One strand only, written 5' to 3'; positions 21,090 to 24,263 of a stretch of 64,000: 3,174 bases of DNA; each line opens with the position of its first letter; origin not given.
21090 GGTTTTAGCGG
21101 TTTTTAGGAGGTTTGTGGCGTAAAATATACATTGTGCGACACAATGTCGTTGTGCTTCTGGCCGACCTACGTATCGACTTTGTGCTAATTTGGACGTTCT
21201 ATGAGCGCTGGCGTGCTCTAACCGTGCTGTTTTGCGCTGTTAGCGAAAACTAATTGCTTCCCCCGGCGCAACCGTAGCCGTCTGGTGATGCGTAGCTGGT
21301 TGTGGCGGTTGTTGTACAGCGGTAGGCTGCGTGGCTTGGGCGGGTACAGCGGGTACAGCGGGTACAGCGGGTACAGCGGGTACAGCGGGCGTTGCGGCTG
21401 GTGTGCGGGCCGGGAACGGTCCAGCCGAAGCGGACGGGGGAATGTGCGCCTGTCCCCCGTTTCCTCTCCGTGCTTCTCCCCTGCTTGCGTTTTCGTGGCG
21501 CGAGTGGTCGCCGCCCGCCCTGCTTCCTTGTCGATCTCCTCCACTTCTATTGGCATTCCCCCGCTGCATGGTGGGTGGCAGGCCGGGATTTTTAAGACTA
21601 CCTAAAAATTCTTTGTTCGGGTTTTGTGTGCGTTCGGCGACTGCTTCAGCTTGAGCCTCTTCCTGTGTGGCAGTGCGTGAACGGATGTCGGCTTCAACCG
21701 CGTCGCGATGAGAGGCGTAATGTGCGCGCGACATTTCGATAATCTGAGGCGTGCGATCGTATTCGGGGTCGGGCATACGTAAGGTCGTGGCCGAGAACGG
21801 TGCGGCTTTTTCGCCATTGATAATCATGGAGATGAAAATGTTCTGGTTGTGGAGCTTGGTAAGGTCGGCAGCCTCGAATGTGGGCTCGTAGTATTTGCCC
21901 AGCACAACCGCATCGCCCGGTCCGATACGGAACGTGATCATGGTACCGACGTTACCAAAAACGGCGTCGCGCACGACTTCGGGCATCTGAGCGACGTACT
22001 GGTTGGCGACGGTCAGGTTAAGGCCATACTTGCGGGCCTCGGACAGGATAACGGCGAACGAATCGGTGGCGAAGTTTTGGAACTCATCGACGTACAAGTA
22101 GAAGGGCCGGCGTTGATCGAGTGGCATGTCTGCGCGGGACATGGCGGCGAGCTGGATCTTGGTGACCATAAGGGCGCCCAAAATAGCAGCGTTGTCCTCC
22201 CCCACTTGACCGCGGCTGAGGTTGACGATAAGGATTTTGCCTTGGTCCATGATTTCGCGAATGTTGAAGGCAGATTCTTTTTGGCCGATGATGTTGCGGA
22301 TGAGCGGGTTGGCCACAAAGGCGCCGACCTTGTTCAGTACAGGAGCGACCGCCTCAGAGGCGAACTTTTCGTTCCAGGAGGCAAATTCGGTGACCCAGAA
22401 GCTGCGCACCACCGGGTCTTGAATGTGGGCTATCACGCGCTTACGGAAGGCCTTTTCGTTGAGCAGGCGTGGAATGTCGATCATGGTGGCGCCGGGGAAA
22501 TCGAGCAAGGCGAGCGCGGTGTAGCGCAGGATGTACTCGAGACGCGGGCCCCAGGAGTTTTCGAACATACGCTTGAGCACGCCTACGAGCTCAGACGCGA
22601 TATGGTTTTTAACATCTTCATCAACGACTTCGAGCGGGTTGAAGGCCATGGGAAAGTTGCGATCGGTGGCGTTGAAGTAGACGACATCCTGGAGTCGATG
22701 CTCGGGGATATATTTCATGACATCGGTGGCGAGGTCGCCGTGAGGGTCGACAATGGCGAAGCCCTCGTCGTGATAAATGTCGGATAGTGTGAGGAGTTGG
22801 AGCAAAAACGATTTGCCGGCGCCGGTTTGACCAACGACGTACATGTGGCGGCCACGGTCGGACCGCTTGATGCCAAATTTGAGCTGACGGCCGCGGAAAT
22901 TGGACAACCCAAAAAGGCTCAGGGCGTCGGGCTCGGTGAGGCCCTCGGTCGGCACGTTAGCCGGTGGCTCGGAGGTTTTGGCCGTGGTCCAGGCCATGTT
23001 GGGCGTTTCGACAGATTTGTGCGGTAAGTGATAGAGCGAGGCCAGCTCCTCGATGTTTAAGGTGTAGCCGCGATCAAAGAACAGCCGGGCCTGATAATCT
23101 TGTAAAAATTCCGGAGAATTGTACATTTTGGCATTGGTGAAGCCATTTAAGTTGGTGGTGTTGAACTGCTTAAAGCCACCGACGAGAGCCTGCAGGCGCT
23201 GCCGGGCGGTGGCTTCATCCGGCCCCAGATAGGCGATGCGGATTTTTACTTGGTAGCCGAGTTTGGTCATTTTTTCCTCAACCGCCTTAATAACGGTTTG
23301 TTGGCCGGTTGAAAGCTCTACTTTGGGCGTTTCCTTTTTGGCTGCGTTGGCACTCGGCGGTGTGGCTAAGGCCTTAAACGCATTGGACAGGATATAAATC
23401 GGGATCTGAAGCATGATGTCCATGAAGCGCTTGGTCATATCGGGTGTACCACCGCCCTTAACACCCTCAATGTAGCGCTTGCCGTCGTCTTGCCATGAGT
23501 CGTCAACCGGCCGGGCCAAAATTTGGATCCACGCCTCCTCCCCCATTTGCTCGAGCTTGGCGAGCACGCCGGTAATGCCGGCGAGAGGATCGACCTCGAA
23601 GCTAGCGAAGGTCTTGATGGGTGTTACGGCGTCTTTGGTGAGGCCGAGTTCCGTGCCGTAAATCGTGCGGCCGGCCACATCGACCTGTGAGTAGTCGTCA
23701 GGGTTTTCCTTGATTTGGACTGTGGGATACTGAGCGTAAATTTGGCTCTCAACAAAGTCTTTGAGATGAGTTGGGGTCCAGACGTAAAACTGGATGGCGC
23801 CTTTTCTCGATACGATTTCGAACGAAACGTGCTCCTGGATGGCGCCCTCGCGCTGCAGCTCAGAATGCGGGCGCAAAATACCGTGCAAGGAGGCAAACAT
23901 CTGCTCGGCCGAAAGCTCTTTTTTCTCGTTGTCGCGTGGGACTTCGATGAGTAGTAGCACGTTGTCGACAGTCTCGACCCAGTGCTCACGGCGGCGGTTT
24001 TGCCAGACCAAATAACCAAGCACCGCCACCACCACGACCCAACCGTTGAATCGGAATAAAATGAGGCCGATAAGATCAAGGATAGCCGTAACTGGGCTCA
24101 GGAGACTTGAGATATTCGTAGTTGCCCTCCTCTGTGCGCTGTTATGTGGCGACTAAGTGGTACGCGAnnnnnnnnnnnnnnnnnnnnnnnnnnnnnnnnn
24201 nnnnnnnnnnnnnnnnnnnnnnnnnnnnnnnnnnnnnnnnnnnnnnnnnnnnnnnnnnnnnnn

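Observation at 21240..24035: Orphan type IV secretion / conjugation-type P-loop ATPase in place of ftsA-ftsZ after ftsQ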

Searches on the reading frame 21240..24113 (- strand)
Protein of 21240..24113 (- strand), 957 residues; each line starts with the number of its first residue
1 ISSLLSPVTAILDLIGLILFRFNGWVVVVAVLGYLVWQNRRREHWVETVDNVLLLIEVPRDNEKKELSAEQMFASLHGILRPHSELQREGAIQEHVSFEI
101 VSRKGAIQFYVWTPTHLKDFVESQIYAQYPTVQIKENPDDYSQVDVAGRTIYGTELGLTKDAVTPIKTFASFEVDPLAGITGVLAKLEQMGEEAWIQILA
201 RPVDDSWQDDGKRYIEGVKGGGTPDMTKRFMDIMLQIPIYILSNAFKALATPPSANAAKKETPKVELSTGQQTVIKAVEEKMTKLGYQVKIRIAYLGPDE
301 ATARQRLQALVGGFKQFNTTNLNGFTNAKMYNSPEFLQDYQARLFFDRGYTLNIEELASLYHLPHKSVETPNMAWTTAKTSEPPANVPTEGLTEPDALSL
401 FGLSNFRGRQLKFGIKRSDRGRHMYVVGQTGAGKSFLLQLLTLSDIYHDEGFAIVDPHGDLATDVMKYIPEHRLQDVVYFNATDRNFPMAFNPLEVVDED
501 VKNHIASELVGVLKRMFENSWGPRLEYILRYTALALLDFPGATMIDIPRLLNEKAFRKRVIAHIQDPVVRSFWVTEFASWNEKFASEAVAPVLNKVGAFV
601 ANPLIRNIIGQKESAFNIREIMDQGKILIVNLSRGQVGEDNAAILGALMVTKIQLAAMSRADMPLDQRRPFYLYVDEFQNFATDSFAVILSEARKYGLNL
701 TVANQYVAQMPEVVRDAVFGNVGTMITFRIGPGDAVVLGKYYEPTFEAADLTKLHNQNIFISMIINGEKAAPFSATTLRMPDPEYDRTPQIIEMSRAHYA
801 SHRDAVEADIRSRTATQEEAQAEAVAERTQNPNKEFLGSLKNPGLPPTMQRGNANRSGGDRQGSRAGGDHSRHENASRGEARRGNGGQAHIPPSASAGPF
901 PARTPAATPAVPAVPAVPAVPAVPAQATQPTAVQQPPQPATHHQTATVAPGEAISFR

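Call 3: search_protein_families(library=pfam, proteins=[window:21240-24035:-], max_evalue=1)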
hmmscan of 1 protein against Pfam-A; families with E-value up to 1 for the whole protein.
window:21240-24035:- (931 aa): 13 families
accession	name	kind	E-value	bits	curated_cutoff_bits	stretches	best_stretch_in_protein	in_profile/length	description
PF10412.15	TrwB_AAD_bind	-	6.9e-08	32.2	20.5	1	394-702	14-308/387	Type IV secretion-system coupling protein DNA-binding domain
PF01935.23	DUF87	-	2.3e-05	25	23.2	1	395-479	23-101/220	Helicase HerA, central domain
PF12696.13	TraG-D_C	-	0.0002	21.7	22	1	644-703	1-65/126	TraM recognition site of TraD and TraG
PF13191.12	AAA_16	-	0.00087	20.3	32.6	1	391-416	20-45/167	AAA ATPase domain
PF13401.12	AAA_22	-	0.0019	18.9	27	1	394-433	4-44/130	AAA domain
PF12846.13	AAA_10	-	0.0052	16.3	27.5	1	395-477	21-103/362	AAA-like domain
PF00270.35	DEAD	-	0.013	15.7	26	1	393-441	12-63/167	DEAD/DEAH box helicase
PF00005.33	ABC_tran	-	0.015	16.3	25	1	394-418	10-34/137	ABC transporter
PF19044.6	P-loop_TraG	-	0.021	13.9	25.8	1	396-478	30-104/413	TraG P-loop domain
PF01580.24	FtsK_SpoIIIE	-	0.039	13.8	24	1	381-421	27-65/221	FtsK/SpoIIIE family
PF06414.18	Zeta_toxin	-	0.044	13.6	22.3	1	398-431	19-51/199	Zeta toxin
PF24389.1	ORC-CDC6-like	-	0.15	11.2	27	1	390-424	27-63/571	ORC-CDC6-like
PF13604.12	AAA_30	-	0.17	12.1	27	0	395-428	18-49/191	AAA domain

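Call 4: search_protein_families(library=ncbifam, proteins=[window:21240-24035:-], max_evalue=1)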
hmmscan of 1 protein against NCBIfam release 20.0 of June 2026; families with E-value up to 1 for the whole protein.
window:21240-24035:- (931 aa): 22 families
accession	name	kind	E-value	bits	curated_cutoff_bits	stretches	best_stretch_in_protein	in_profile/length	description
NF045973.1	conju_CD1115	equivalog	3.4e-14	52.5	250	2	391-491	20-118/442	VirD4-like conjugal transfer protein, CD1115 family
TIGR03743.1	SXT_TraD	subfamily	3.4e-09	35.7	366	2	390-435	170-215/636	conjugative transfer system coupling protein TraD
TIGR03754.1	conj_TOL_TraD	equivalog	1e-06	27.6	647.55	1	389-441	174-224/643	type IV conjugative transfer system coupling protein TraD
NF053655.1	CedD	equivalog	2.4e-05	23.2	600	1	384-477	210-291/527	DNA-translocating ATPase CedD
NF010447.0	PRK13873.1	equivalog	0.00046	18.2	1020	1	387-489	434-532/815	conjugal transfer protein TrbE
NF041447.1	TrbC_conju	equivalog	0.00061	18.3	800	1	387-433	121-167/685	F-type conjugative transfer protein TrbC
TIGR02759.1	TraD_Ftype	equivalog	0.014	14.2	521.35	1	616-688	380-453/566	type IV conjugative transfer system coupling protein TraD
TIGR02673.1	FtsE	equivalog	0.039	13.6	264.85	1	393-429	26-61/214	cell division ATP-binding protein FtsE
NF033849.1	ser_rich_anae_1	subfamily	0.056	10.7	650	1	657-687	1047-1077/1163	serine-rich protein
TIGR03783.1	Bac_Flav_CT_G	subfamily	0.065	11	261.55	1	395-473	438-515/829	TraG family conjugative transposon ATPase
NF041017.1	DNA_import_CedB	equivalog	0.067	11.8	700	1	394-448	274-329/590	DNA import protein CedB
NF008364.0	PRK11160.1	equivalog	0.072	11.7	630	1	394-416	365-387/575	heme ABC transporter ATP-binding protein/permease CydC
TIGR03420.1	DnaA_homol_Hda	equivalog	0.082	12.4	194.8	1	391-415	34-58/226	DnaA regulatory inactivator Hda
TIGR00614.1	recQ_fam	subfamily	0.09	11.5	219.8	1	374-417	6-48/470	RecQ family ATP-dependent DNA helicase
NF007376.0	PRK09881.1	equivalog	0.1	11.5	434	1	190-231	118-159/298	D,D-dipeptide ABC transporter permease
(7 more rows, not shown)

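Call 6: find_homologous_proteins(query=window:21240-24035:-)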
Query window:21240-24035:- (931 aa): 7835 proteins with E <= 0.001 among 8000 candidates; the best 120 are listed.
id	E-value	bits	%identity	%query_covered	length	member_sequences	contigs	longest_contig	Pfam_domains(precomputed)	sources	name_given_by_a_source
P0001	0.0e+0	1835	87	100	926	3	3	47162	PF26449.1,PF10412.16,PF01935.24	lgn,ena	-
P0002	0.0e+0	1591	79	95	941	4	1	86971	PF26449.1,PF10412.16,PF01935.24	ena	-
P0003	0.0e+0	1571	77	94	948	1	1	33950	PF26449.1,PF10412.16,PF01935.24,PF02534.21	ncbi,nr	ncbi:MAG: hypothetical protein JWN01_392 [Patescibacteria group bacterium]|nr:hypothetical protein [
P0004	0.0e+0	1566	74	100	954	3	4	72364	PF26449.1,PF10412.16,PF01935.24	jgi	jgi:hypothetical protein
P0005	0.0e+0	1544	78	91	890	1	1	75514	PF26449.1,PF10412.16,PF01935.24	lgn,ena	-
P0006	0.0e+0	1539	78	92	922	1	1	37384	PF26449.1,PF10412.16,PF01935.24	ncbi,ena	-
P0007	0.0e+0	1533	76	97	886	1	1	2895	PF26449.1,PF10412.16,PF01935.24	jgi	jgi:hypothetical protein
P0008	0.0e+0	1532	74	100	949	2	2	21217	PF26449.1,PF10412.16,PF01935.24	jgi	-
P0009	0.0e+0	1529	71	100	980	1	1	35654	PF26449.1,PF10412.16,PF01935.24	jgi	jgi:hypothetical protein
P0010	0.0e+0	1529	74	97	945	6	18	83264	PF26449.1,PF10412.16,PF01935.24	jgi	jgi:hypothetical protein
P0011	0.0e+0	1526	72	100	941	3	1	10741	PF26449.1,PF10412.16,PF01935.24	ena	-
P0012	0.0e+0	1523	75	95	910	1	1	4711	PF26449.1,PF10412.16,PF01935.24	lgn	-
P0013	0.0e+0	1522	72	100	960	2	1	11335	PF26449.1,PF10412.16,PF01935.24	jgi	jgi:hypothetical protein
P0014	0.0e+0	1521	74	100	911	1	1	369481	PF26449.1,PF10412.16,PF01935.24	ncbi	-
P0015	0.0e+0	1520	78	88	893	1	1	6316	PF26449.1,PF10412.16,PF01935.24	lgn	-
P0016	0.0e+0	1514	71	100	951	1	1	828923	PF26449.1,PF10412.16,PF01935.24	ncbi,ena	-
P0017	0.0e+0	1499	77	91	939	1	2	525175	PF26449.1,PF10412.16,PF01935.24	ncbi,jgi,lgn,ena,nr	ncbi:MAG TPA: type IV secretion system DNA-binding domain-containing protein [Candidatus Saccharimon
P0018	0.0e+0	1498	70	99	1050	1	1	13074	PF26449.1,PF10412.16,PF01935.24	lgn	-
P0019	0.0e+0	1497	71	100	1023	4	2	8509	PF26449.1,PF10412.16,PF01935.24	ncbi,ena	-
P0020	0.0e+0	1493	72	100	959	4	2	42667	PF26449.1,PF10412.16,PF01935.24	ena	-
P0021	0.0e+0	1492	78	89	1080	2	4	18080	PF26449.1,PF10412.16,PF01935.24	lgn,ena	-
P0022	0.0e+0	1492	72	100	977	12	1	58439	PF26449.1,PF10412.16,PF01935.24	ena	-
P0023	0.0e+0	1490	75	94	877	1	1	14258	PF26449.1,PF10412.16,PF01935.24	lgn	-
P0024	0.0e+0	1488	73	95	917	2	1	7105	PF26449.1,PF10412.16,PF01935.24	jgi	jgi:hypothetical protein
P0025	0.0e+0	1488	71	100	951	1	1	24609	PF26449.1,PF10412.16,PF01935.24,PF12846.14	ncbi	-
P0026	0.0e+0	1486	72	100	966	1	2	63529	PF26449.1,PF10412.16,PF01935.24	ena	-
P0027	0.0e+0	1486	70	100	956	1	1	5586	PF26449.1,PF10412.16,PF01935.24,PF12846.14,PF02534.21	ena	-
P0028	0.0e+0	1484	71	100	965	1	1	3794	PF26449.1,PF10412.16,PF01935.24,PF12846.14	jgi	jgi:hypothetical protein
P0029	0.0e+0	1482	73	95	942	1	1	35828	PF26449.1,PF10412.16,PF01935.24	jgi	jgi:hypothetical protein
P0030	0.0e+0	1478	77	88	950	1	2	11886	PF26449.1,PF10412.16,PF01935.24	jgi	jgi:hypothetical protein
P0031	0.0e+0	1475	71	100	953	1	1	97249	PF26449.1,PF10412.16,PF01935.24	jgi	jgi:hypothetical protein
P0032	0.0e+0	1474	71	99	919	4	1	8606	PF26449.1,PF10412.16,PF01935.24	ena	-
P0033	0.0e+0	1472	76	92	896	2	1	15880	PF26449.1,PF10412.16,PF01935.24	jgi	jgi:hypothetical protein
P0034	0.0e+0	1467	70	100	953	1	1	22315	PF26449.1,PF10412.16,PF01935.24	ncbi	ncbi:MAG TPA: type IV secretion system DNA-binding domain-containing protein [Candidatus Saccharimon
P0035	0.0e+0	1462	69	100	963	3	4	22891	PF26449.1,PF10412.16,PF01935.24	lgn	-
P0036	0.0e+0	1460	71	100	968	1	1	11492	PF26449.1,PF10412.16,PF01935.24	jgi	jgi:hypothetical protein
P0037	0.0e+0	1457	78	88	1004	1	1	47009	PF26449.1,PF10412.16,PF01935.24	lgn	-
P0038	0.0e+0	1445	88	76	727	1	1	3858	PF26449.1,PF10412.16,PF01935.24,PF02534.21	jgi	jgi:hypothetical protein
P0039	0.0e+0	1439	76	89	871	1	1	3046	PF26449.1,PF10412.16,PF01935.24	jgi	jgi:hypothetical protein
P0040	0.0e+0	1433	74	93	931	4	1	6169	PF26449.1,PF10412.16,PF01935.24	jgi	jgi:hypothetical protein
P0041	0.0e+0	1426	76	87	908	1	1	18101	PF26449.1,PF10412.16,PF01935.24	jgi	jgi:Type IV secretion-system coupling protein DNA-binding domain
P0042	0.0e+0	1414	72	92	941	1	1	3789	PF26449.1,PF10412.16,PF01935.24,PF02534.21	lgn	-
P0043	0.0e+0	1407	69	95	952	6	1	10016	PF26449.1,PF10412.16,PF01935.24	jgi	-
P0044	0.0e+0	1396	71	92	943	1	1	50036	PF26449.1,PF10412.16,PF01935.24,PF02534.21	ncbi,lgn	-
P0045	0.0e+0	1395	70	93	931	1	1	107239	PF26449.1,PF10412.16,PF01935.24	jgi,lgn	jgi:hypothetical protein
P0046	0.0e+0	1392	68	94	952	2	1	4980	PF26449.1,PF10412.16,PF01935.24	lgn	-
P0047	0.0e+0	1391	69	96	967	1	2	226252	PF26449.1,PF10412.16,PF01935.24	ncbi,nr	ncbi:DUF87 domain-containing protein [Candidatus Saccharibacteria bacterium]|nr:DUF87 domain-contain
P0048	0.0e+0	1388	66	99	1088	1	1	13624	PF26449.1,PF10412.16,PF01935.24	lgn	-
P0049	0.0e+0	1386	73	89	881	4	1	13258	PF26449.1,PF10412.16,PF01935.24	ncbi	-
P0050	0.0e+0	1383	71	90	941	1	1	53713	PF26449.1,PF10412.16,PF01935.24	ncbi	-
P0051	0.0e+0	1381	67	98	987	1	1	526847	PF26449.1,PF10412.16,PF01935.24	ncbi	-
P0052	0.0e+0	1380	73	88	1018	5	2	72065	PF26449.1,PF10412.16,PF01935.24,PF02534.21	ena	-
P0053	0.0e+0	1377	70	92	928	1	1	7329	PF26449.1,PF10412.16,PF01935.24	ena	-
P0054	0.0e+0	1375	71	93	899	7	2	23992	PF26449.1,PF10412.16,PF01935.24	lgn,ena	-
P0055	0.0e+0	1374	67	100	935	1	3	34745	PF26449.1,PF10412.16,PF01935.24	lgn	-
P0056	0.0e+0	1372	65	97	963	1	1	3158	PF26449.1,PF10412.16,PF01935.24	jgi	jgi:hypothetical protein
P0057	0.0e+0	1371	71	91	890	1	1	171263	PF26449.1,PF10412.16,PF01935.24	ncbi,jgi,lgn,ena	jgi:hypothetical protein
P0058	0.0e+0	1369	75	86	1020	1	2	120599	PF26449.1,PF10412.16,PF01935.24,PF02534.21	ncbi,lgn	-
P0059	0.0e+0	1360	69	95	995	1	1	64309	PF26449.1,PF10412.16,PF01935.24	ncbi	-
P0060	0.0e+0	1356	67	98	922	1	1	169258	PF26449.1,PF10412.16,PF01935.24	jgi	jgi:hypothetical protein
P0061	0.0e+0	1356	71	88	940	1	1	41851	PF26449.1,PF10412.16,PF01935.24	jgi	jgi:hypothetical protein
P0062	0.0e+0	1355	71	90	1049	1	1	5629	PF26449.1,PF10412.16,PF01935.24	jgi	jgi:hypothetical protein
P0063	0.0e+0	1346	72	88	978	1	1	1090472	PF26449.1,PF10412.16,PF01935.24,PF12846.14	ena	-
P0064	0.0e+0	1337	70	89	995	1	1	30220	PF26449.1,PF10412.16,PF01935.24,PF12846.14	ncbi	-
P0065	0.0e+0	1337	68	92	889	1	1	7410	PF26449.1,PF10412.16,PF01935.24,PF02534.21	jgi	jgi:hypothetical protein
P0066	0.0e+0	1332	69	91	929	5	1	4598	PF26449.1,PF10412.16,PF01935.24,PF12846.14,PF02534.21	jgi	jgi:Type IV secretion-system coupling protein DNA-binding domain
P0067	0.0e+0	1322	71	88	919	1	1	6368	PF26449.1,PF10412.16,PF01935.24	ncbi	-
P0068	0.0e+0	1321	69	89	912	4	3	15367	PF26449.1,PF10412.16,PF01935.24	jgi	jgi:hypothetical protein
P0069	0.0e+0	1320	67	93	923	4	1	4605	PF26449.1,PF10412.16,PF01935.24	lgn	-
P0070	0.0e+0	1320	68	94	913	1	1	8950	PF26449.1,PF10412.16,PF01935.24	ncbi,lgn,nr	ncbi:MAG TPA: type IV secretion system DNA-binding domain-containing protein [Candidatus Saccharimon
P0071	0.0e+0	1319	69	88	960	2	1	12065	PF26449.1,PF10412.16,PF01935.24,PF12696.14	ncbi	-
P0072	0.0e+0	1316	69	89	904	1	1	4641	PF26449.1,PF10412.16,PF01935.24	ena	-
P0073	0.0e+0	1315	64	96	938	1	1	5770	PF26449.1,PF10412.16,PF01935.24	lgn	-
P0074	0.0e+0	1313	68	89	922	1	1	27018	PF26449.1,PF10412.16,PF01935.24,PF12846.14,PF02534.21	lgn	-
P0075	0.0e+0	1311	72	84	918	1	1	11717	PF26449.1,PF10412.16,PF01935.24,PF12846.14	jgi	-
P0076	0.0e+0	1311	71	84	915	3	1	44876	PF26449.1,PF10412.16,PF01935.24,PF02534.21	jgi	jgi:hypothetical protein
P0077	0.0e+0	1310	68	91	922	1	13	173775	PF26449.1,PF10412.16,PF01935.24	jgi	jgi:hypothetical protein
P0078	0.0e+0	1309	72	85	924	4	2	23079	PF26449.1,PF10412.16,PF01935.24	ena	-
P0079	0.0e+0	1305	67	92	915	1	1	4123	PF26449.1,PF10412.16,PF01935.24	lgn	-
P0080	0.0e+0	1304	69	88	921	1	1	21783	PF26449.1,PF10412.16,PF01935.24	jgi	jgi:hypothetical protein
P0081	0.0e+0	1304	66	92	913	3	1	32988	PF26449.1,PF10412.16,PF01935.24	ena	-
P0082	0.0e+0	1300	68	89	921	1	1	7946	PF26449.1,PF10412.16,PF01935.24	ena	-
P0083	0.0e+0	1299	66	93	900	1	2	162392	PF26449.1,PF10412.16,PF01935.24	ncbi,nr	ncbi:MAG TPA: DUF87 domain-containing protein [Candidatus Saccharimonadales bacterium]|nr:DUF87 doma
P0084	0.0e+0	1299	67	93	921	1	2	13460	PF26449.1,PF10412.16,PF01935.24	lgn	-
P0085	0.0e+0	1298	68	88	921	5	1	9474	PF26449.1,PF10412.16,PF01935.24,PF02534.21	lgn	-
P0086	0.0e+0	1298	66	90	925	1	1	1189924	PF26449.1,PF10412.16,PF01935.24,PF02534.21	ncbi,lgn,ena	-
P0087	0.0e+0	1298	66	94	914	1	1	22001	PF26449.1,PF10412.16,PF01935.24,PF02534.21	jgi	jgi:hypothetical protein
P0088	0.0e+0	1296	69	88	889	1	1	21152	PF26449.1,PF10412.16,PF01935.24,PF02534.21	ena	-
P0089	0.0e+0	1296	67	91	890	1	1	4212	PF26449.1,PF10412.16,PF01935.24,PF02534.21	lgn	-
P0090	0.0e+0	1294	67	90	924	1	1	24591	PF26449.1,PF10412.16,PF01935.24,PF02534.21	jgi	-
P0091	0.0e+0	1291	67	89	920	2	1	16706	PF26449.1,PF10412.16,PF01935.24,PF12846.14,PF02534.21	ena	-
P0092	0.0e+0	1290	68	88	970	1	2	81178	PF26449.1,PF10412.16,PF01935.24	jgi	jgi:hypothetical protein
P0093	0.0e+0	1289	65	94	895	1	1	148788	PF26449.1,PF10412.16,PF01935.24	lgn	-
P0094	0.0e+0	1288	72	85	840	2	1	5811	PF26449.1,PF10412.16,PF01935.24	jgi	jgi:hypothetical protein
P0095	0.0e+0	1288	68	90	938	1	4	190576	PF26449.1,PF10412.16,PF01935.24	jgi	jgi:hypothetical protein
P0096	0.0e+0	1287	67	89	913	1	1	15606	PF26449.1,PF10412.16,PF01935.24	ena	-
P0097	0.0e+0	1287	69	87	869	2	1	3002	PF26449.1,PF10412.16,PF01935.24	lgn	-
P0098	0.0e+0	1287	68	87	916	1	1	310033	PF26449.1,PF10412.16,PF01935.24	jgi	jgi:hypothetical protein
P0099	0.0e+0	1286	66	92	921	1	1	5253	PF26449.1,PF10412.16,PF01935.24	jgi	-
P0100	0.0e+0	1286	-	-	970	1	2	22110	PF26449.1,PF10412.16,PF01935.24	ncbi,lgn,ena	-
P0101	0.0e+0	1283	66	90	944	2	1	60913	PF26449.1,PF10412.16,PF01935.24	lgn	-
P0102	0.0e+0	1282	69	84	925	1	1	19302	PF26449.1,PF10412.16,PF01935.24,PF02534.21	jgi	jgi:hypothetical protein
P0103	0.0e+0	1282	66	91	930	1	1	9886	PF26449.1,PF10412.16,PF01935.24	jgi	jgi:hypothetical protein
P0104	0.0e+0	1278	65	92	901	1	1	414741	PF26449.1,PF10412.16,PF01935.24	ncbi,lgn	-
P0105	0.0e+0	1278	66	92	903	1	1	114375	PF26449.1,PF10412.16,PF01935.24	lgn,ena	-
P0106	0.0e+0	1277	67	88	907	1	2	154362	PF26449.1,PF10412.16,PF01935.24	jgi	jgi:hypothetical protein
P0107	0.0e+0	1276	83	72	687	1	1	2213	PF26449.1,PF01935.24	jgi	-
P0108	0.0e+0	1276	66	93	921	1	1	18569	PF26449.1,PF10412.16,PF01935.24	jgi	jgi:hypothetical protein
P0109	0.0e+0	1275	67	88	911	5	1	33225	PF26449.1,PF10412.16,PF01935.24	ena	-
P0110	0.0e+0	1275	65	92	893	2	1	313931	PF26449.1,PF10412.16,PF01935.24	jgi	jgi:hypothetical protein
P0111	0.0e+0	1274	62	100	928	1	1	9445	PF26449.1,PF10412.16,PF01935.24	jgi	-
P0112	0.0e+0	1274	67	88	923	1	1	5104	PF26449.1,PF10412.16,PF01935.24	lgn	-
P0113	0.0e+0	1272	65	93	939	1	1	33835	PF26449.1,PF10412.16,PF01935.24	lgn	-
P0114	0.0e+0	1271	67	88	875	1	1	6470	PF26449.1,PF10412.16,PF01935.24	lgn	-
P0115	0.0e+0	1270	64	93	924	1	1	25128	PF26449.1,PF10412.16,PF01935.24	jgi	jgi:hypothetical protein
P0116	0.0e+0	1269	66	89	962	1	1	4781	PF26449.1,PF01935.24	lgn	-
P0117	0.0e+0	1269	64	93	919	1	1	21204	PF26449.1,PF10412.16,PF01935.24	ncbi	-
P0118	0.0e+0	1268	63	94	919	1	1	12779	PF26449.1,PF10412.16,PF01935.24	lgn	-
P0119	0.0e+0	1267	65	92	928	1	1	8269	PF26449.1,PF10412.16,PF01935.24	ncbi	-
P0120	0.0e+0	1267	66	88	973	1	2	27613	PF26449.1,PF10412.16,PF01935.24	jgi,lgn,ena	jgi:hypothetical protein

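Call 8: find_encoding_contigs(protein=window:21240-24035:-, flank=10000, max_places=3)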
Protein window:21240-24035:- (931 aa): no gene with exactly this product is on record in the collection.

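Call 9: find_encoding_contigs(protein=P0063, flank=10000, max_places=2)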
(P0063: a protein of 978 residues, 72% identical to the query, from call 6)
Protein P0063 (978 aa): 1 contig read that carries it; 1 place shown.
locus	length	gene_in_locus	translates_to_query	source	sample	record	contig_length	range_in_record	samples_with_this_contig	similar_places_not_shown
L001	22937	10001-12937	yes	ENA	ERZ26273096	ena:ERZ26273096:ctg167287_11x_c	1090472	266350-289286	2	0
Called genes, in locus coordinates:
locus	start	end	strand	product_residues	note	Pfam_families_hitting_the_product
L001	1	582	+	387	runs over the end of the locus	PF13742:tRNA_anti_2, PF01336:tRNA_anti-codon, PF02601:Exonuc_VII_L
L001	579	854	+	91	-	PF02609:Exonuc_VII_S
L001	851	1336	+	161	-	PF13489:Methyltransf_23 (faint)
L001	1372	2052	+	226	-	-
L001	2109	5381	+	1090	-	PF01590:GAF, PF13185:GAF_2, PF13492:GAF_3, PF01590:GAF (weak), PF13492:GAF_3 (weak), PF13426:PAS_9, PF00512:HisKA, PF02518:HATPase_c, +4 more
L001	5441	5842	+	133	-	PF00072:Response_reg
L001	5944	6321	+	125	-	-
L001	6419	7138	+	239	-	PF11967:RecO_N, PF02565:RecO_C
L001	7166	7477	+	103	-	-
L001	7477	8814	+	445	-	PF00587:tRNA-synt_2b, PF03129:HGTP_anticodon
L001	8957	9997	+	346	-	PF04545:Sigma70_r4, PF05066:HARE-HTH (weak)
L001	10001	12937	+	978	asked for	PF26449:DUF8128, PF01935:DUF87, PF10412:TrwB_AAD_bind, PF12846:AAA_10 (faint)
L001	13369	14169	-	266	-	-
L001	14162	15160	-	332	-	PF03033:Glyco_transf_28, PF04101:Glyco_tran_28_C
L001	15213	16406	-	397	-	PF01098:FTSW_RODA_SPOVE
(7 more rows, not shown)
